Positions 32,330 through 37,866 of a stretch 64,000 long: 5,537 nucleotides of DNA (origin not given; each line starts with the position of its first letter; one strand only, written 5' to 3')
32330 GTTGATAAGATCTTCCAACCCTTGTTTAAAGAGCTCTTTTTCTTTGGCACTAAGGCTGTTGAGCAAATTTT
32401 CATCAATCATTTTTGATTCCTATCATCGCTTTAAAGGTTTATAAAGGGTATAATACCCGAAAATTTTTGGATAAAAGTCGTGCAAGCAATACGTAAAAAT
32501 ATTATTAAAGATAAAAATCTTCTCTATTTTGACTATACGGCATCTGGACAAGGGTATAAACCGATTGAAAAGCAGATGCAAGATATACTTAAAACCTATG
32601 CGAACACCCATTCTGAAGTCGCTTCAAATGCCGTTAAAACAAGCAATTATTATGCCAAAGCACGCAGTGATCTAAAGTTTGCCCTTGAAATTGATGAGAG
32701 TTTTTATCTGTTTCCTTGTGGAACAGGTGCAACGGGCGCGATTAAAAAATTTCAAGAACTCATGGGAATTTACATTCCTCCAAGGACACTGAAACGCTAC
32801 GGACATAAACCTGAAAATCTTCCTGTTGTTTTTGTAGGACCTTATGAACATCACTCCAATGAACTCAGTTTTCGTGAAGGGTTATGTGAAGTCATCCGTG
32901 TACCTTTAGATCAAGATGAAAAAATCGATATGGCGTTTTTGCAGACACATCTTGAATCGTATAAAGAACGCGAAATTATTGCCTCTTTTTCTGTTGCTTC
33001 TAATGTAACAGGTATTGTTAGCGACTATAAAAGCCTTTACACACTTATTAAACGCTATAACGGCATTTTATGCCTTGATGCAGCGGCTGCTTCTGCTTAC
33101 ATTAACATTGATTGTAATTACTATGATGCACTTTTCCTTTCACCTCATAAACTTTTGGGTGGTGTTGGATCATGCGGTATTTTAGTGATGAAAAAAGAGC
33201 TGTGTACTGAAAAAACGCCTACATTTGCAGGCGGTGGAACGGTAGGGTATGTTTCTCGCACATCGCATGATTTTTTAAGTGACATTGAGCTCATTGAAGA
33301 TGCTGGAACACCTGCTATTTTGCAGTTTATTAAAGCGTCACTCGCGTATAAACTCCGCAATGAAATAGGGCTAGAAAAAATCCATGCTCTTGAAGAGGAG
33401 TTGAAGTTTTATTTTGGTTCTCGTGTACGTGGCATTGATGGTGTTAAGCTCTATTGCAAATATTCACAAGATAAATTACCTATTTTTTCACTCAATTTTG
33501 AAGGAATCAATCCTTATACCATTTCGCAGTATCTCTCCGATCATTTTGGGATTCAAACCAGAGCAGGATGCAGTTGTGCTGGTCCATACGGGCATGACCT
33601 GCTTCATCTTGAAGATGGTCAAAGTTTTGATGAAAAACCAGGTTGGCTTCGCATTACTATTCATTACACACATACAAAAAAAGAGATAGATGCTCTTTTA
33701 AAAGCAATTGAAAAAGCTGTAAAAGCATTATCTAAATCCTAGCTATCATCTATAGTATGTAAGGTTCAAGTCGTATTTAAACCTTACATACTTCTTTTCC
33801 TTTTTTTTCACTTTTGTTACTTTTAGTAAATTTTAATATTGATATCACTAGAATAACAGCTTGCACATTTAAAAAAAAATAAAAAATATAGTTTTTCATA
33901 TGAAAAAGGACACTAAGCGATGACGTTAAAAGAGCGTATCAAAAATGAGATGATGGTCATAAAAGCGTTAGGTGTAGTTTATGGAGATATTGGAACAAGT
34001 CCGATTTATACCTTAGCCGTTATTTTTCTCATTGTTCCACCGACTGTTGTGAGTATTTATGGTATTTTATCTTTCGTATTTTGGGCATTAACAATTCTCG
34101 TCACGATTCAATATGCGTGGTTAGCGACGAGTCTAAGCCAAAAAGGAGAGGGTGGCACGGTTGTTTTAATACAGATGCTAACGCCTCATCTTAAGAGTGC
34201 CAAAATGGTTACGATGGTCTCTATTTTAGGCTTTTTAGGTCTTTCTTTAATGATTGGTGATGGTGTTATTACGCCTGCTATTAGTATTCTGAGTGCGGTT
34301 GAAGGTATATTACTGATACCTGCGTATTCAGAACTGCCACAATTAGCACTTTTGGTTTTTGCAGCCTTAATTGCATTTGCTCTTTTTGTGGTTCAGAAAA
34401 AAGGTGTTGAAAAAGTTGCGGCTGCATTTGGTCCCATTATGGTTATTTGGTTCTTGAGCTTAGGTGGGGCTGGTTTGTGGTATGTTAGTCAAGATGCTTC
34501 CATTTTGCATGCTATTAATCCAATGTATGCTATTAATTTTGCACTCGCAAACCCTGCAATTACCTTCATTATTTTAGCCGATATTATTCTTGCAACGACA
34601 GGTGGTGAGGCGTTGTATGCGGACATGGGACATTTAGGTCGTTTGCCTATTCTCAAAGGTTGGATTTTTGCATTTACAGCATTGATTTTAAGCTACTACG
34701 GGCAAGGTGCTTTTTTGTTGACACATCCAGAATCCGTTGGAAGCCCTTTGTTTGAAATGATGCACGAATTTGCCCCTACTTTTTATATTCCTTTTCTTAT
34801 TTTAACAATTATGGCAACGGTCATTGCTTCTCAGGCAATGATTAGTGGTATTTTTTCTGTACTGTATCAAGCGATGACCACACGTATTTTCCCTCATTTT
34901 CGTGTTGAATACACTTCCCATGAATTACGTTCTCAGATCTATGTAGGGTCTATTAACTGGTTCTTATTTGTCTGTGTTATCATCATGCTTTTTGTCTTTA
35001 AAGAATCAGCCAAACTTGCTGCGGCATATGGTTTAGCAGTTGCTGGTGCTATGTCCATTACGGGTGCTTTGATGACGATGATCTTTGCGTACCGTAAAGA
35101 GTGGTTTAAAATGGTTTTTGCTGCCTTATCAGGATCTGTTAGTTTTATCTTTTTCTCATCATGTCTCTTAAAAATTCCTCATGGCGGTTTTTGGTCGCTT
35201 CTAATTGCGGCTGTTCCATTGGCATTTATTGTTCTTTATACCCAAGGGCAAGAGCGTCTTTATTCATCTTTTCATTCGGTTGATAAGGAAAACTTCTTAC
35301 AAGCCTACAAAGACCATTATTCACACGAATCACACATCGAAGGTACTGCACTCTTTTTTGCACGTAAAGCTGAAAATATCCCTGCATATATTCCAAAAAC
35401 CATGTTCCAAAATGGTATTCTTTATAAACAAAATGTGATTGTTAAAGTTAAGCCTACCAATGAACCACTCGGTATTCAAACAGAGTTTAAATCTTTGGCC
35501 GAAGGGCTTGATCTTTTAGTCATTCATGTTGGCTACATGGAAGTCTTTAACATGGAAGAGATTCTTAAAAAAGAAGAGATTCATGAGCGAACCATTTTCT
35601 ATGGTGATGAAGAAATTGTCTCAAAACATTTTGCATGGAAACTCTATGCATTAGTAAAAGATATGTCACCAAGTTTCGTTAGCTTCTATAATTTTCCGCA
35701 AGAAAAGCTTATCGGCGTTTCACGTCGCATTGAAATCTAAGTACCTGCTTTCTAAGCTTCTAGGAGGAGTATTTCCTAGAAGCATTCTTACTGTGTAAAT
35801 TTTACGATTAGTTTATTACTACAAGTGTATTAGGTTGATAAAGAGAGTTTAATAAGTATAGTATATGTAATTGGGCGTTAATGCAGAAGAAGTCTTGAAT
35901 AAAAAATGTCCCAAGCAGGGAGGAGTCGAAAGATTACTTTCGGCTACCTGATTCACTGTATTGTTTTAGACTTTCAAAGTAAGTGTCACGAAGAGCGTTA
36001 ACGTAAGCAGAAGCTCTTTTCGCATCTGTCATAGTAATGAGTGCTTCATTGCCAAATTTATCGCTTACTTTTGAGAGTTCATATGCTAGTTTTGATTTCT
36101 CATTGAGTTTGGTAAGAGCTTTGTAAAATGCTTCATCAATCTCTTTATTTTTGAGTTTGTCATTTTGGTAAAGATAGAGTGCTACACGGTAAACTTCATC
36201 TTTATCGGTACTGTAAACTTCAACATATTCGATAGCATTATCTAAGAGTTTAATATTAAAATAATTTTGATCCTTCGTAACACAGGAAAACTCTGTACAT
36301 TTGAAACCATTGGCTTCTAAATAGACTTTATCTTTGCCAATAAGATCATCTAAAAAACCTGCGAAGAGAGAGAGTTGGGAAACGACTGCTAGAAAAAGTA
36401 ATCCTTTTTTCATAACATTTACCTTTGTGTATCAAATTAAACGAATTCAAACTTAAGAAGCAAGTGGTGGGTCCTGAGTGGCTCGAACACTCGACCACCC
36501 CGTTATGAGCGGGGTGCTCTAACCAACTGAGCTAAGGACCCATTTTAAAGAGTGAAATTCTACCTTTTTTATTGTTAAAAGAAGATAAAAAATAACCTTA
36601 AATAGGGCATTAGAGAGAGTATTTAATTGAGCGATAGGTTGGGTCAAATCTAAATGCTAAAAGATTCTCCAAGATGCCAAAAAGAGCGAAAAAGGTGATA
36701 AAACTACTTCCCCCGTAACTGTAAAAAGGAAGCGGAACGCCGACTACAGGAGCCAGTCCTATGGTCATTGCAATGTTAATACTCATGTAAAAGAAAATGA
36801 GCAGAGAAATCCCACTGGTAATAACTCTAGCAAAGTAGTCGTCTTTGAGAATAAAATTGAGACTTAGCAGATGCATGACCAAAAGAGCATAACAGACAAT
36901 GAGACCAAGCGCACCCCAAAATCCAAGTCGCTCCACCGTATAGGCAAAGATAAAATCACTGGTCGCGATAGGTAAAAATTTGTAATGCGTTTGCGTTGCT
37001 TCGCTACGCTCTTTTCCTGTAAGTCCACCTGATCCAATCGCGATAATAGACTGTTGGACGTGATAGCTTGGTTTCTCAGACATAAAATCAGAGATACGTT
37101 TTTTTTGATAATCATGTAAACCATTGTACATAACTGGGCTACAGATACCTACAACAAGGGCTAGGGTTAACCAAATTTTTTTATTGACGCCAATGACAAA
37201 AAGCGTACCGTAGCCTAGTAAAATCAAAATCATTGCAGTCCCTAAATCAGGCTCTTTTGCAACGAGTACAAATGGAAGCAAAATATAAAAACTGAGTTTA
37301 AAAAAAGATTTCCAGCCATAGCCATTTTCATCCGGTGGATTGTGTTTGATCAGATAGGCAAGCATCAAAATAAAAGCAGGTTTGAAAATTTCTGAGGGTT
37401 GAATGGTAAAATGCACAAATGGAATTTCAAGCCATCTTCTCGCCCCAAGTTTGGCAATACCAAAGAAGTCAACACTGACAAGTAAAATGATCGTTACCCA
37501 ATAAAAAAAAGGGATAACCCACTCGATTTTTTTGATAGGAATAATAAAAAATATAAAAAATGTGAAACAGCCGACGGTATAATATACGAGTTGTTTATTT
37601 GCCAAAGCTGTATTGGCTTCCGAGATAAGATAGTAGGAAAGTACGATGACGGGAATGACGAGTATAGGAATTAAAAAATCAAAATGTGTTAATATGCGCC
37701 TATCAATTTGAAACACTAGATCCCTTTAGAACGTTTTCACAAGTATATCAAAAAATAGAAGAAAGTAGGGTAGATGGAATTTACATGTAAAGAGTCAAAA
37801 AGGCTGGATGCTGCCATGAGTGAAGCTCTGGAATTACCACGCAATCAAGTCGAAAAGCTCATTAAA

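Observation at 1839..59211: Strongly over-represented palindrome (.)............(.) in intergenic gaps and inside genes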

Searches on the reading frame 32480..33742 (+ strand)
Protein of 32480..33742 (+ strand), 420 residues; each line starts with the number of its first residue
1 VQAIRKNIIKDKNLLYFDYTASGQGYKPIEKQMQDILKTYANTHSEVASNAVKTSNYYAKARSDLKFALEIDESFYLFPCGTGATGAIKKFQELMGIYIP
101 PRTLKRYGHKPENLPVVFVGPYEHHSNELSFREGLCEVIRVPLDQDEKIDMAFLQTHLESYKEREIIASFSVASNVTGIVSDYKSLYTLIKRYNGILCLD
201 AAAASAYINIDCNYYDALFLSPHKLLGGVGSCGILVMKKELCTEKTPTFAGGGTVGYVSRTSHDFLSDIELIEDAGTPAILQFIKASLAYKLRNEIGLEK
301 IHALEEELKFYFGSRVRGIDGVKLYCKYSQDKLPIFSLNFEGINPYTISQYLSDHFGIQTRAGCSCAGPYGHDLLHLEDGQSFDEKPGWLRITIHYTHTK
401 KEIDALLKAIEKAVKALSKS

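Call 30: search_protein_families(library=pfam, proteins=[window:32480-33742:+], max_evalue=0.001)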
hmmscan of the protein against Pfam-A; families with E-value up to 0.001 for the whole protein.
window:32480-33742:+ (420 aa): 2 families
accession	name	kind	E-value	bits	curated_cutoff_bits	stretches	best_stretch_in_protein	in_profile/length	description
PF00266.25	Aminotran_5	-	5.8e-43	147.7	21.5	1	16-406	2-371/371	Aminotransferase class-V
PF00155.27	Aminotran_1_2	-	2.3e-05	24.2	19.7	0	121-202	98-187/361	Aminotransferase class I and II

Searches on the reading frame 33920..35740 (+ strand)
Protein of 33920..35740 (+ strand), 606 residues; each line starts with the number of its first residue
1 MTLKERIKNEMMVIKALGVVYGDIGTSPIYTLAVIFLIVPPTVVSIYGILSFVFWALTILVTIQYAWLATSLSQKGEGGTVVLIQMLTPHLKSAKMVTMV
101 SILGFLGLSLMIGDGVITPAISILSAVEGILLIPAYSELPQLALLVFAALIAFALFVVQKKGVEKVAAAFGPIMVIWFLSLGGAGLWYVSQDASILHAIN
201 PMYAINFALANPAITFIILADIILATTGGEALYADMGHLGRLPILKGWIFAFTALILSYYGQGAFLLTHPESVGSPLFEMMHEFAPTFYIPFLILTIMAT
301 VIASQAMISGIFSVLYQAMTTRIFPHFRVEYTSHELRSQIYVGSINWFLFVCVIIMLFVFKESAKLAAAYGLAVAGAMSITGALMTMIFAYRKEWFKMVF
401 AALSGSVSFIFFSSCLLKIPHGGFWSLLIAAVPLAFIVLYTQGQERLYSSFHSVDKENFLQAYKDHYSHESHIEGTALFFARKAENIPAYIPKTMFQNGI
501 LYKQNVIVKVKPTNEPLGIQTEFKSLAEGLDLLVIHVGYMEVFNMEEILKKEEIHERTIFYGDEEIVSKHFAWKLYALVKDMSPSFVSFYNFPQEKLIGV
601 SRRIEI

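Call 10: search_protein_families(library=ncbifam, proteins=[window:33920-35740:+], max_evalue=0.00001)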
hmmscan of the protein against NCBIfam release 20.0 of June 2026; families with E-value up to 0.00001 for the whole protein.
window:33920-35740:+ (606 aa): 2 families
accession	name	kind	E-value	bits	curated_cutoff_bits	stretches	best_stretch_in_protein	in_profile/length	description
NF008015.0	PRK10745.1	equivalog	1.3e-113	380.4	883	1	10-553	10-556/622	low affinity potassium transporter Kup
TIGR00794.1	kup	equivalog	1.9e-113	380.3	539.6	2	91-546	116-578/688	potassium uptake protein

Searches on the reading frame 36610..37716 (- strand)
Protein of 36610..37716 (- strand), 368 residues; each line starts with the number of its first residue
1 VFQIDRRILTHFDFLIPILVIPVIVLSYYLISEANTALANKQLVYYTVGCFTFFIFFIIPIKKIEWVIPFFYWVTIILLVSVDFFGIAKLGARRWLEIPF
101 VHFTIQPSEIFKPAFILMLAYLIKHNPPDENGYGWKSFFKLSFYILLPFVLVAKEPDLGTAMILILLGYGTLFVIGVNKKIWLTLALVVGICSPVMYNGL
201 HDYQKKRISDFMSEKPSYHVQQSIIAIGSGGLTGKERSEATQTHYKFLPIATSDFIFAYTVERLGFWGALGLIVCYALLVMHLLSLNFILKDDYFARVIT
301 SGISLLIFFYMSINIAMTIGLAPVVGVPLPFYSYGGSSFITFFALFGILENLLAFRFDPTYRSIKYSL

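Call 10: search_protein_families(library=ncbifam, proteins=[window:36610-37716:-], max_evalue=0.00001)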
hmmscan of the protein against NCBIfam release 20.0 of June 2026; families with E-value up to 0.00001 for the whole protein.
window:36610-37716:- (368 aa): 6 families
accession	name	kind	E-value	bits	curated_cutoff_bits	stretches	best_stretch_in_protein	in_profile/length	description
TIGR02210.1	rodA_shape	equivalog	3.9e-96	322.3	336.7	1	14-352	2-352/357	rod shape-determining protein RodA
TIGR02614.1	ftsW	equivalog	3.9e-67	226.8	337.5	1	33-352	33-353/357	putative lipid II flippase FtsW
NF008060.0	PRK10794.1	equivalog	5.4e-60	203.3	590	1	11-352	15-359/370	peptidoglycan glycosyltransferase MrdB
TIGR02615.1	spoVE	exception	5.5e-41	141.2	448.8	1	36-352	35-352/354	stage V sporulation protein E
NF037961.1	RodA_shape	subfamily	2.8e-40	138.9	150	2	210-349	266-404/415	rod shape-determining protein RodA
NF008042.0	PRK10774.1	equivalog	1.9e-27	96.3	493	1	37-342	71-378/405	cell division protein FtsW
